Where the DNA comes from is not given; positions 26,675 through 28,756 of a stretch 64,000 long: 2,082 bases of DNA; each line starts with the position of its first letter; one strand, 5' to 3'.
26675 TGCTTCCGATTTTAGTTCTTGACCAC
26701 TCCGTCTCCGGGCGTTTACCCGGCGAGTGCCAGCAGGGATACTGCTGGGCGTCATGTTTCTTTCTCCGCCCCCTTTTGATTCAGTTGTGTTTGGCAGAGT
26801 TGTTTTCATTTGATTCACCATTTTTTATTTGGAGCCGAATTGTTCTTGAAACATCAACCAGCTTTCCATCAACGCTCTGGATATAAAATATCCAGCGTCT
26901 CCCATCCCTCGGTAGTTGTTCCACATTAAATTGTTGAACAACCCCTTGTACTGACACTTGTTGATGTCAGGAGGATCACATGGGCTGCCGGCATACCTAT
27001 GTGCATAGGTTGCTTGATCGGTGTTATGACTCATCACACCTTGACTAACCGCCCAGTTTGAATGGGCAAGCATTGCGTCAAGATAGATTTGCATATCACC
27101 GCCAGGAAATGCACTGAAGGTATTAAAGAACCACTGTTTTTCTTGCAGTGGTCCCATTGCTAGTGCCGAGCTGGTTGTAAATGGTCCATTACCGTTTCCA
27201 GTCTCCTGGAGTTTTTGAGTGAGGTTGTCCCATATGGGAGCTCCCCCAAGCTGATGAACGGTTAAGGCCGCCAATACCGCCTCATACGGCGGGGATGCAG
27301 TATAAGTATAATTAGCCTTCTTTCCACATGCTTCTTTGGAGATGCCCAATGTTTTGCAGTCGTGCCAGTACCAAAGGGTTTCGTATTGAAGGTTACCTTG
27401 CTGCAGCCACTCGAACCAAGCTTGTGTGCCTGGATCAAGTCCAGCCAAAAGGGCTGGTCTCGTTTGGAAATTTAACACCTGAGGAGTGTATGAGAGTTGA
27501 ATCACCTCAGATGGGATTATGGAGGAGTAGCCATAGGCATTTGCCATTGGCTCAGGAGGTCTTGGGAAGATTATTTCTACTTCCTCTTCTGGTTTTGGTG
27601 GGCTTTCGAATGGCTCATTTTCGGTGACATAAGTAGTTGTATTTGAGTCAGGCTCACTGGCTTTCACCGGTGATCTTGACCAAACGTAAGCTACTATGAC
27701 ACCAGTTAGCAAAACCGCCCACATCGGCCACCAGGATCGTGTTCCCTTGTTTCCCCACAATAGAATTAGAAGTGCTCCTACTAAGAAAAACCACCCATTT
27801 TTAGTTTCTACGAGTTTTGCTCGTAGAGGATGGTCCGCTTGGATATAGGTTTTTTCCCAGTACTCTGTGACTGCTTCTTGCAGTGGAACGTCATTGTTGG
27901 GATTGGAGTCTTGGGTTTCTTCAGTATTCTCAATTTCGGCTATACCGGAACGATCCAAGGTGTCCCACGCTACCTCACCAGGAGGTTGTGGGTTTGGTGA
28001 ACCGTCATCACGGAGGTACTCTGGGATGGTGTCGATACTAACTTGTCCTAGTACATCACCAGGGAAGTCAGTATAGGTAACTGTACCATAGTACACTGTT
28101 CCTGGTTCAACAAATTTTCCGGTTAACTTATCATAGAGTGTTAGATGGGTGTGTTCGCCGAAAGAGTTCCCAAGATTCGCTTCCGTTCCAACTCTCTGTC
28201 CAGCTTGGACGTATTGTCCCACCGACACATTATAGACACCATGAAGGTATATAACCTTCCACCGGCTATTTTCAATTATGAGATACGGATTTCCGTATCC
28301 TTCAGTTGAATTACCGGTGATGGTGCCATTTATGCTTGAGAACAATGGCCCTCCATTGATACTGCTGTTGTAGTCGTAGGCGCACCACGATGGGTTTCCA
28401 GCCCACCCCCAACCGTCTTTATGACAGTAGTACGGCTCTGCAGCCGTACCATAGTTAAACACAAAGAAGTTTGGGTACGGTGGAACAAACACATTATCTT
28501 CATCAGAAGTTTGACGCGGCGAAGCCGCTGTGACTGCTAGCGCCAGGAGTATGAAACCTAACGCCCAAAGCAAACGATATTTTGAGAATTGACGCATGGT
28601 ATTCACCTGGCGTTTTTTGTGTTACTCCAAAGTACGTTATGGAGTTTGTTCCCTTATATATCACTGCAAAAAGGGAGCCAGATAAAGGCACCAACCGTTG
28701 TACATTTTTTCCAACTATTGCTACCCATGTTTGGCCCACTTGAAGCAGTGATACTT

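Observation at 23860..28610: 4.7 kb compositionally foreign block (about 50% GC versus about 35%) of three secreted/membrane proteins inserted next to tRNA-Thr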

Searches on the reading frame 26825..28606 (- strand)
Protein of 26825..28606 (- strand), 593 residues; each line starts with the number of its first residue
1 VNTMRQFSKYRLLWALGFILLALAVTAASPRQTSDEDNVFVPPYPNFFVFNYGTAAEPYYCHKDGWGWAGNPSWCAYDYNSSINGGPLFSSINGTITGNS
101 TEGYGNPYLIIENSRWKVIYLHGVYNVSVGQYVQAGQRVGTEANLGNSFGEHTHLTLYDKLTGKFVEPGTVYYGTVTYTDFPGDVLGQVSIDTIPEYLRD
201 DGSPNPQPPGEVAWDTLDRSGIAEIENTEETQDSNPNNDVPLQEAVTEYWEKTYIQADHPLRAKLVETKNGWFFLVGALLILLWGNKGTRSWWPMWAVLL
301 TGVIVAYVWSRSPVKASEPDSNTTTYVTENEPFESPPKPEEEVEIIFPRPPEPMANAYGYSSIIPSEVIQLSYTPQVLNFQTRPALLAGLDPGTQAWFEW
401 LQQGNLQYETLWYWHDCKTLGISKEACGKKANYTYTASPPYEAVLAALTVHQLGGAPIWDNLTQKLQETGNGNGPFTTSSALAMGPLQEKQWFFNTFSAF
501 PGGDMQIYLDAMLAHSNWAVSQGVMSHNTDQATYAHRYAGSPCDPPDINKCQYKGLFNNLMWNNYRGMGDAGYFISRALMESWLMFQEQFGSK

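Call 4: search_protein_families(library=pfam, proteins=[window:26825-28606:-], max_evalue=0.1)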
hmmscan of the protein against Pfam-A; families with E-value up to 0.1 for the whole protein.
window:26825-28606:- (593 aa): 2 families
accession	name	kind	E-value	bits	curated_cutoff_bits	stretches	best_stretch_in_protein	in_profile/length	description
PF01551.29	Peptidase_M23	-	1e-07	32.5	28.7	1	85-159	13-89/96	Peptidase family M23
PF13567.11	DUF4131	-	0.082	13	31.6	0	274-325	12-65/165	Domain of unknown function (DUF4131)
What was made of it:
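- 26825..28606 (-): Gene C: 593 aa (probable start ATG at 28597, giving 590 aa, with the Shine-Dalgarno sequence AGGTGA upstream). The order is signal peptide, M23 (LytM) domain at about aa 60-160, linker, two TM helices at about aa 270-311, then a conserved all-helical C-terminal domain of 230 aa with an SLT-like LQETGN...AMGPLQ motif. Pfam M23 E = 1e-7, above the gathering threshold (call 4).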

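Call 5: search_protein_families(library=phrogs, proteins=[window:26825-28606:-], max_evalue=0.1)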
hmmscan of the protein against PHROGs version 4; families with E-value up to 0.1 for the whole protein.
window:26825-28606:- (593 aa): 11 families
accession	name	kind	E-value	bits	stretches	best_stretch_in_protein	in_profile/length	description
phrog_3578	-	lysis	1e-06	29.4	1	106-155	283-334/405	endolysin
phrog_7767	-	other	1.5e-05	25.8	1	103-170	51-117/194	metallo-endopeptidase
phrog_10030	-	tail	2.2e-05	22.9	1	76-171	1916-2023/2105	tail length tape measure protein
phrog_14988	-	other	8.4e-05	23.4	1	86-158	45-127/272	peptidase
phrog_16615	-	other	0.00018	21.5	1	83-157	427-504/529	peptidase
phrog_3084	-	lysis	0.00032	20.8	1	78-160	28-119/468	endolysin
phrog_6700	-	lysis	0.001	17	1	85-159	2636-2713/2898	endolysin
phrog_1067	-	head and packaging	0.0018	17.8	1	86-162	774-849/991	minor head protein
phrog_8537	-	unknown function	0.0072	16.6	1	76-156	16-99/384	-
phrog_4070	-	tail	0.0072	15.4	1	82-158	631-710/989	tail length tape measure protein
phrog_13392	-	lysis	0.041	14.4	1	126-179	116-166/308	endolysin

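Call 13: find_homologous_proteins(query=window:26825-28606:-)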
Query window:26825-28606:- (593 aa): 5 proteins with E <= 0.001 among 8000 candidates.
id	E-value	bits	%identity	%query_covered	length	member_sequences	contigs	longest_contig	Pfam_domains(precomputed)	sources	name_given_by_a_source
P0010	0.0e+0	1408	100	99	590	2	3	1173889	PF01551.30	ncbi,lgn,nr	ncbi:MAG: hypothetical protein BroJett025_04010 [Patescibacteria group bacterium]|nr:MAG: hypothetic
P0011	2.6e-188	645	53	97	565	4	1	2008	PF01551.30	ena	-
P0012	4.9e-178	611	50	99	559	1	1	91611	PF01551.30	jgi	jgi:hypothetical protein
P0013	1.5e-169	583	48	99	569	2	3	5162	PF01551.30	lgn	-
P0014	2.8e-169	582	49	99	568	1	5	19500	PF01551.30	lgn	-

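Call 14: find_encoding_contigs(protein=P0012, flank=10000, max_places=4)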
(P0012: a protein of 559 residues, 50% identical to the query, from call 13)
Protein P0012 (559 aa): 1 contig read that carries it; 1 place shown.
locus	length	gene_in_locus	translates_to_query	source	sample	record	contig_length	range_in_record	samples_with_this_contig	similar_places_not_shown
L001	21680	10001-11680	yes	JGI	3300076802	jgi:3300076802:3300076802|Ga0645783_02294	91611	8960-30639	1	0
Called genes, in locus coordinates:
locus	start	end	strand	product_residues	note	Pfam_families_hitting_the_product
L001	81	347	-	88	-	-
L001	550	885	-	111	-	PF00905:Transpeptidase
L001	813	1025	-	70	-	-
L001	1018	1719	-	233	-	PF03717:PBP_dimer, PF00905:Transpeptidase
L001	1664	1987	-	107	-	-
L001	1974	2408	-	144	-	-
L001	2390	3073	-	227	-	PF04085:MreC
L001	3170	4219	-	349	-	PF06723:MreB_Mbl, PF00012:HSP70, PF14450:FtsA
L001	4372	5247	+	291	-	PF04932:Wzy_C (weak)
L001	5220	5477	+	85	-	PF04932:Wzy_C (weak)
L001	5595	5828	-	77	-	-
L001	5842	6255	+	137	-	PF07719:TPR_2 (faint), PF13428:TPR_14 (faint), PF13181:TPR_8 (faint), PF13431:TPR_17 (faint), PF00515:TPR_1 (faint), PF13371:TPR_9 (weak), PF13414:TPR_11 (faint)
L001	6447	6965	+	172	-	PF01327:Pep_deformylase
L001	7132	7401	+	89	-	-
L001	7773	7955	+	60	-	-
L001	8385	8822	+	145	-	-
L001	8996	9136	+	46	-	-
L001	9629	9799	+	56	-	-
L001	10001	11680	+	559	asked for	PF01551:Peptidase_M23 (weak)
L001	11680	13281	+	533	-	-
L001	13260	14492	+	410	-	-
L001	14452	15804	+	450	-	-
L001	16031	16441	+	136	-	-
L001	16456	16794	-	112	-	-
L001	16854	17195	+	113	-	-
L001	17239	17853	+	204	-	-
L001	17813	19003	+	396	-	PF00551:Formyl_trans_N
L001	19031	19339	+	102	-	-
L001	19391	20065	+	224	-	PF01467:CTP_transf_like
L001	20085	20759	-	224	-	PF01797:Y1_Tnp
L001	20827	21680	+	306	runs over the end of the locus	PF02540:NAD_synthase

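Call 15: find_encoding_contigs(protein=P0014, flank=10000, max_places=5)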
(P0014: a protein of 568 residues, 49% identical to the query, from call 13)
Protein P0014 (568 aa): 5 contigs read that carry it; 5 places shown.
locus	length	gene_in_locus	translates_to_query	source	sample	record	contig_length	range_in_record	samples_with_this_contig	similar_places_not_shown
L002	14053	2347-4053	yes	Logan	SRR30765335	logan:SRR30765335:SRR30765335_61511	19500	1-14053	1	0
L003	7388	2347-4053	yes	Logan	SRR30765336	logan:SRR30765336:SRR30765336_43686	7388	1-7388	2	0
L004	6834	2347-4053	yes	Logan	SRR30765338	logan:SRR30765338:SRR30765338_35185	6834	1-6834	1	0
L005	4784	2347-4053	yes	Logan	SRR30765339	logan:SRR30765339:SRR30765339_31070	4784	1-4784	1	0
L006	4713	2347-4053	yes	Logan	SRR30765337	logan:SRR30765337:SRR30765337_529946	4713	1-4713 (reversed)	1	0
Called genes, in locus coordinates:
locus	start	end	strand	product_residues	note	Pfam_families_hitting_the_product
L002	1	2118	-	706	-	?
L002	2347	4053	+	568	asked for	PF01551:Peptidase_M23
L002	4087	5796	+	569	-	-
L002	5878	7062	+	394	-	-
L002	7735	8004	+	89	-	-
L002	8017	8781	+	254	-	-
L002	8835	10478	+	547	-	-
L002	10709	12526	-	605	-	PF12229:PG_binding_4, PF04294:VanW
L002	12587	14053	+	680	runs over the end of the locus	PF01547:SBP_bac_1, PF13416:SBP_bac_8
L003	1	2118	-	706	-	?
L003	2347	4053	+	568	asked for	PF01551:Peptidase_M23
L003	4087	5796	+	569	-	-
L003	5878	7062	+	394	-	-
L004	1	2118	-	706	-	?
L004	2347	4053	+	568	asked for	PF01551:Peptidase_M23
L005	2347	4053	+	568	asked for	PF01551:Peptidase_M23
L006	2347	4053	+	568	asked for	PF01551:Peptidase_M23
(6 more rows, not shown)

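Call 31: search_protein_families(library=pfam, proteins=[L002:7729-8004:+, L002:8005-8781:+, L002:8835-10478:+, L001:14452-15804:+, L001:16031-16441:+, L001:16854-17195:+, L001:17239-17853:+, L002:1-2118:-], max_evalue=0.05)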
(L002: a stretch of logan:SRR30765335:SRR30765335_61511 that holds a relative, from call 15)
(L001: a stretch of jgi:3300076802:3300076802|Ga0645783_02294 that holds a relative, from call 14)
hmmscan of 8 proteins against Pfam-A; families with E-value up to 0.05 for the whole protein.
L002:7729-8004:+ (91 aa): 1 family
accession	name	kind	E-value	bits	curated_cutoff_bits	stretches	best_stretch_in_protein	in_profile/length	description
PF11992.13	TgpA_N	-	0.032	13.7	30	1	10-88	101-176/333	TgpA N-terminal domain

L002:8005-8781:+ (258 aa): 1 family
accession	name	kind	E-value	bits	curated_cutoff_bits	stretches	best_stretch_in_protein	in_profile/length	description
PF04276.17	DUF443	-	0.012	15.9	26.2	1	111-157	64-110/202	Protein of unknown function (DUF443)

L002:8835-10478:+ (547 aa): 0 families

L001:14452-15804:+ (450 aa): 1 family
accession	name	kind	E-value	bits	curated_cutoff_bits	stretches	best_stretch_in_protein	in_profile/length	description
PF12670.12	DUF3792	-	0.029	15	31.3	1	320-400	27-108/115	Protein of unknown function (DUF3792)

L001:16031-16441:+ (136 aa): 1 family
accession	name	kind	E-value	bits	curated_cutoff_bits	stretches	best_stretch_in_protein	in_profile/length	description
PF07848.18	PaaX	-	0.0016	19.1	24.8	1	63-120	12-67/70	PaaX-like protein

L001:16854-17195:+ (113 aa): 0 families

L001:17239-17853:+ (204 aa): 0 families

L002:1-2118:- (706 aa): 6 families
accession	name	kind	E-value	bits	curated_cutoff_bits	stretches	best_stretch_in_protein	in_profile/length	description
PF00133.28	tRNA-synt_1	-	5.2e-111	371.8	22.7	1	13-624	1-412/414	tRNA synthetases class I (I, L, M and V)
PF09334.17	tRNA-synt_1g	-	5.9e-27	94.9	20.1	3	52-197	8-135/391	tRNA synthetases class I (M)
PF13603.12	tRNA-synt_1_2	-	3.1e-06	27.2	25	1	243-303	83-143/185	Leucyl-tRNA synthetase, editing domain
PF01406.26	tRNA-synt_1e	-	0.0025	17.7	27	0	569-614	236-281/301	tRNA synthetases class I (C) catalytic domain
PF01921.24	tRNA-synt_1f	-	0.018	14.4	27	1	577-612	273-308/360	tRNA synthetases class I (K)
PF08264.19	Anticodon_1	-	0.041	14.2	25.1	0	668-706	3-41/148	Anticodon-binding domain of tRNA ligase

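Call 36: search_solved_structures(query=A2, max_evalue=10)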
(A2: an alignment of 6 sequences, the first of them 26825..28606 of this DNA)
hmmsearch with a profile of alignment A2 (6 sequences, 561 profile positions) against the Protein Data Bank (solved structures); distinct sequences matched with E-value up to 10: 27.
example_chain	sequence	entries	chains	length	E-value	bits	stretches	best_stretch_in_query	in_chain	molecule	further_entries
6ue4_A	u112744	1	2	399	9.8e-08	34.1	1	65-142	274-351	ShyA endopeptidase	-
6u2a_A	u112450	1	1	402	9.9e-08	34.1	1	65-142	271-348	ShyA endopeptidase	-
9gy1_A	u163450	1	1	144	1.4e-07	33.6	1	63-141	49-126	Peptidase, M23 family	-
2gu1_A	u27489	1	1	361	2.3e-07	32.8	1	65-145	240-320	Zinc peptidase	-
9m7n_A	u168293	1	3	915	2.5e-07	32.8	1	67-153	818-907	Gp16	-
5j1l_A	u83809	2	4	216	2.1e-06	29.7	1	59-141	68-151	ToxR-activated gene (TagE)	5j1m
2b44_A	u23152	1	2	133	3.5e-06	28.9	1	63-143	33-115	Glycyl-glycine endopeptidase lytM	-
2b0p_A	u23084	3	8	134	3.6e-06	28.9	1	63-143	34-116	Glycyl-glycine endopeptidase lytM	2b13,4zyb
1qwy_A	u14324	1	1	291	1.8e-05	26.6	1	63-141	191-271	peptidoglycan hydrolase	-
4qp5_A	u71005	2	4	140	3e-05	25.9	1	70-139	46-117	Lysostaphin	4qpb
3slu_A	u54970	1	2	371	5.2e-05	25.1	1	60-156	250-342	M23 peptidase domain protein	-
6muk_A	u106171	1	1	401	5.8e-05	24.9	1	61-156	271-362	Peptidase M23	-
5nmy_A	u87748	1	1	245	5.8e-05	24.9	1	71-140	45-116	Lysostaphin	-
4lxc_A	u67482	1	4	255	6.3e-05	24.8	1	71-140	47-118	Lysostaphin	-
6rk4_A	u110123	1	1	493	0.00025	22.8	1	72-140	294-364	Lysostaphin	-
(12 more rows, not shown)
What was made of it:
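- On Peptidase M23 (LytM) family: The profile hits ShyA, LytM and lysostaphin at E of 1e-7 to 1e-5 (call 36).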

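Call 38: search_protein_families(library=ncbifam, proteins=[window:26825-28606:-, L002:8835-10478:+, L001:14452-15804:+], max_evalue=0.1)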
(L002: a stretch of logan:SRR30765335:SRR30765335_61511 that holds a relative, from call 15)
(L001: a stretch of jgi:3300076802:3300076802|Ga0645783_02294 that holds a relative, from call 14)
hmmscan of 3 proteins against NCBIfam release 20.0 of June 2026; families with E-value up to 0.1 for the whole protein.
window:26825-28606:- (593 aa): 6 families
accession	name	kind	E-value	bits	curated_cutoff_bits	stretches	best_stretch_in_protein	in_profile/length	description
NF052336.1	PdgHdaseHSB100310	equivalog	2.2e-05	24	500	1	84-184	66-167/316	peptidoglycan hydrolase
NF040883.1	amid_act_ActS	equivalog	0.0015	17.9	375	1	84-146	145-210/242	amidase activator ActS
NF053825.1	PdgNdpepShyA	equivalog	0.0017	17.2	700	1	84-159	305-382/425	peptidoglycan DD-endopeptidase ShyA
NF008123.1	PRK10871.1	equivalog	0.047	13.1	311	1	84-168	274-358/365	murein hydrolase activator NlpD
NF008652.0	PRK11649.1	equivalog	0.057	12.1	341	1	85-158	323-398/439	murein DD-endopeptidase MepM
NF053824.1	PdgNdpepShyC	equivalog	0.058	12.3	700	1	78-156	300-379/429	peptidoglycan DD-endopeptidase ShyC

L002:8835-10478:+ (547 aa): 0 families

L001:14452-15804:+ (450 aa): 1 family
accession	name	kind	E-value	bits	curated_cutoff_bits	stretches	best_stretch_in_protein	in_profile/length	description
TIGR04086.1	TIGR04086_membr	hypoth_equivalog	0.054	13.6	30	1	319-401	24-106/115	TIGR04086 family membrane protein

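Call 39: search_protein_families(library=padloc, proteins=[window:26825-28606:-, L002:8835-10478:+, L001:14452-15804:+], max_evalue=0.1)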
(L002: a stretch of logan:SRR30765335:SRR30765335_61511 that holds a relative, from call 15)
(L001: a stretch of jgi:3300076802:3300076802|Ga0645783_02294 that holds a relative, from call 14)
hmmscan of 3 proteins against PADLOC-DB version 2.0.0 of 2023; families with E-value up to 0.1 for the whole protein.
window:26825-28606:- (593 aa): 0 families

L002:8835-10478:+ (547 aa): 0 families

L001:14452-15804:+ (450 aa): 0 families

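Call 54: predict_structure(alignment_id=A4)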
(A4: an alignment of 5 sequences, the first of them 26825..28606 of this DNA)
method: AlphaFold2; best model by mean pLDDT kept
length: 593 residues; sequences in the alignment: 5
mean_pLDDT: 37.6   pTM: 0.31
mean pLDDT of the five models: 37.6, 37.3, 37.0, 36.9, 36.5
residues with pLDDT >= 90: 0; 70-90: 37; 50-70: 82; < 50: 474
segments of 3 or more residues with pLDDT < 50: 1-6, 23-90, 102-107, 137-153, 169-260, 313-593
pLDDT, mean of each block of 10 residues (from residue 1): 48 59 37 23 23 27 30 37 38 59 44 62 56 47 31 52 50 35 32 31 21 21 20 24 26 32 56 76 77 78 77 35 22 23 22 21 21 25 30 43 41 37 35 28 35 33 37 33 31 34 36 36 32 32 37 28 28 39 38 28
secondary structure, 60 per line:
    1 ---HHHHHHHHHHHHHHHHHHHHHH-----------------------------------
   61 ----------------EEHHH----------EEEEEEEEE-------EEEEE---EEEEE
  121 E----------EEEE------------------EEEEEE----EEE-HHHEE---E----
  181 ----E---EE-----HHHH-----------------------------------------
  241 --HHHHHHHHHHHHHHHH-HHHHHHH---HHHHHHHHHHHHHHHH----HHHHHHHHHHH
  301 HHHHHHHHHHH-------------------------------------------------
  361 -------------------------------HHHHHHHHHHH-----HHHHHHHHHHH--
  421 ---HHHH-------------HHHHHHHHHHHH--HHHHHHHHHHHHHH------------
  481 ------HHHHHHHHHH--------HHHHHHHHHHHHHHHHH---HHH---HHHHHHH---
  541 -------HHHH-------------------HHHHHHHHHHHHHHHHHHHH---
elements in order: H4-25 E92-100 E108-112 E116-121 E132-135 E154-159 E164-166 H196-199 H243-258 H260-266 H270-285 H290-311 H392-402 H408-418 H424-427 H441-452 H455-468 H487-496 H505-521 H531-537 H548-551 H571-590
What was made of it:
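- On Peptidase M23 (LytM) family: The model was too poor to check the geometry (call 54).
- On SLT / family-1 lytic transglycosylase (C-terminal domain of C): Predicted secondary structure is all-helical, but from a low-confidence model (call 54).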

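Call 63: find_encoding_contigs(protein=P0013, flank=10000, max_places=10)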
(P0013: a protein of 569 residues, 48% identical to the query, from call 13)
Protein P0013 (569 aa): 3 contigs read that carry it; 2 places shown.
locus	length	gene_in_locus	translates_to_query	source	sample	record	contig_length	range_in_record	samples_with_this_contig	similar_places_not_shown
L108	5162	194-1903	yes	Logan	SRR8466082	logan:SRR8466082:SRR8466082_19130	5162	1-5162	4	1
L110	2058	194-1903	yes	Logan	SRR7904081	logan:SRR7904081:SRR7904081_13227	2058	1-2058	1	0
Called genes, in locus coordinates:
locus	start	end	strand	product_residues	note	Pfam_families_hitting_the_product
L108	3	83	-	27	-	?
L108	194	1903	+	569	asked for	PF01551:Peptidase_M23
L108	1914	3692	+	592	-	-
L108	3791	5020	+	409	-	-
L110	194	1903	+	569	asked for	PF01551:Peptidase_M23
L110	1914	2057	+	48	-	?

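Call 92: list_cluster_members(proteins=[L001:3170-4219:-, L001:6447-6965:+, L001:17813-19003:+, L007:2520-3158:+, L002:10709-12526:-, L111:13784-14737:+, L111:13013-13765:-, L111:12432-13007:+, L111:11038-12384:-, L111:5354-6442:+])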
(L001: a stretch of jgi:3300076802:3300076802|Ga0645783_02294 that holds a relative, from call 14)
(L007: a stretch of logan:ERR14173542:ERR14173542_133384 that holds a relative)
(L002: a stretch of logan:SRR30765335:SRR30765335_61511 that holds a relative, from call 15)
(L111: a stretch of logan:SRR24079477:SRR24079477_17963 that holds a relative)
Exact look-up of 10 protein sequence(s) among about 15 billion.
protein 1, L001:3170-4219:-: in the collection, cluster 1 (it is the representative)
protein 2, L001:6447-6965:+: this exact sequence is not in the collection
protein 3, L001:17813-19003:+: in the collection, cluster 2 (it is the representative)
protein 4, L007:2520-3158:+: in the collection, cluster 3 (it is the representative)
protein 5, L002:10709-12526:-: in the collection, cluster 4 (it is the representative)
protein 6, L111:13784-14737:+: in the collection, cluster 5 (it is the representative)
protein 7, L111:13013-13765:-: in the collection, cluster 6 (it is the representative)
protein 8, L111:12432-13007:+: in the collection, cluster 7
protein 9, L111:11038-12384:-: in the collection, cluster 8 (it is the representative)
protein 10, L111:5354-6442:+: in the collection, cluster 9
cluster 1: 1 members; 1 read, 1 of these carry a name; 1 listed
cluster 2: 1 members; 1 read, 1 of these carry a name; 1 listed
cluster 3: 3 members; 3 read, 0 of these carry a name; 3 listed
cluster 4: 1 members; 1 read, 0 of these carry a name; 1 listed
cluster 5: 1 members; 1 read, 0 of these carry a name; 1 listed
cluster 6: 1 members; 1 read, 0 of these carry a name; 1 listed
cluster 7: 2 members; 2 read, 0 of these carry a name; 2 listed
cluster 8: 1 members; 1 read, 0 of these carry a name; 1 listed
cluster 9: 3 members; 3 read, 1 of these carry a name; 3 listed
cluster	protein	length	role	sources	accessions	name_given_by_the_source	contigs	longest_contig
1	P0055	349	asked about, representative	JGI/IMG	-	rod shape-determining protein MreB and related proteins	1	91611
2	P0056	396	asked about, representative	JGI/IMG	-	methionyl-tRNA formyltransferase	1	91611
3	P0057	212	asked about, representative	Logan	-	-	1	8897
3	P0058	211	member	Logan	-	-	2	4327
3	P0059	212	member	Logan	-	-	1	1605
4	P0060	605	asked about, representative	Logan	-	-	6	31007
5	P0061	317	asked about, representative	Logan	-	-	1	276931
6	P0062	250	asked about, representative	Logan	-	-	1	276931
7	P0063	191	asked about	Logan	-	-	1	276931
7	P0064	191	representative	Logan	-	-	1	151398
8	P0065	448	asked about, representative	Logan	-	-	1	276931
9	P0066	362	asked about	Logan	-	-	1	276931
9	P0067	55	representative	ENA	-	-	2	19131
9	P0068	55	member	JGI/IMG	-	hypothetical protein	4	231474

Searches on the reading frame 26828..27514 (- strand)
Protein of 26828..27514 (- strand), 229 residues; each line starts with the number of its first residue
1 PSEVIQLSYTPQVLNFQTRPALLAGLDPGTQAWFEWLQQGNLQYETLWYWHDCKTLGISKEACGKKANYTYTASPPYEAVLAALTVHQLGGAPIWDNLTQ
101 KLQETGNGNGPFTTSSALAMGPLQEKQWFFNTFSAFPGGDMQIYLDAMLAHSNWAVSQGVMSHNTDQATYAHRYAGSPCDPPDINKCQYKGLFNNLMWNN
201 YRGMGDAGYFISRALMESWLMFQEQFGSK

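Call 77: search_protein_families(library=pfam, proteins=[window:26828-27514:-], max_evalue=10)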
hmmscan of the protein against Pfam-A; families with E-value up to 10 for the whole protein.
seq(229 aa): 0 families

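Call 80: search_solved_structures(query=A9, max_evalue=10, show_alignments=2)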
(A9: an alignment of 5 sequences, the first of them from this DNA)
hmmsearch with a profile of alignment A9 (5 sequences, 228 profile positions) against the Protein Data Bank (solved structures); distinct sequences matched with E-value up to 10: 0.

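Call 93: search_protein_families(library=pfam, alignment_id=A9, max_evalue=10)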
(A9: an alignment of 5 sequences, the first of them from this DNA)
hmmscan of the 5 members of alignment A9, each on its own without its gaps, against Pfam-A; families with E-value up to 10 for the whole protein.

A. member 1, seq(229 aa): 0 families

B. families by the number of members that match (of 5 scanned): 0 families
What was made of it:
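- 26825..28606 (-): No Pfam or PDB hit for the C-terminal domain itself (calls 77, 80, 93).
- The C-terminal domain of C matches no SLT model or solved structure (calls 77, 80, 93), so 'SLT-like' rests on motifs, position, and a 44%-probability hhalign hit.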
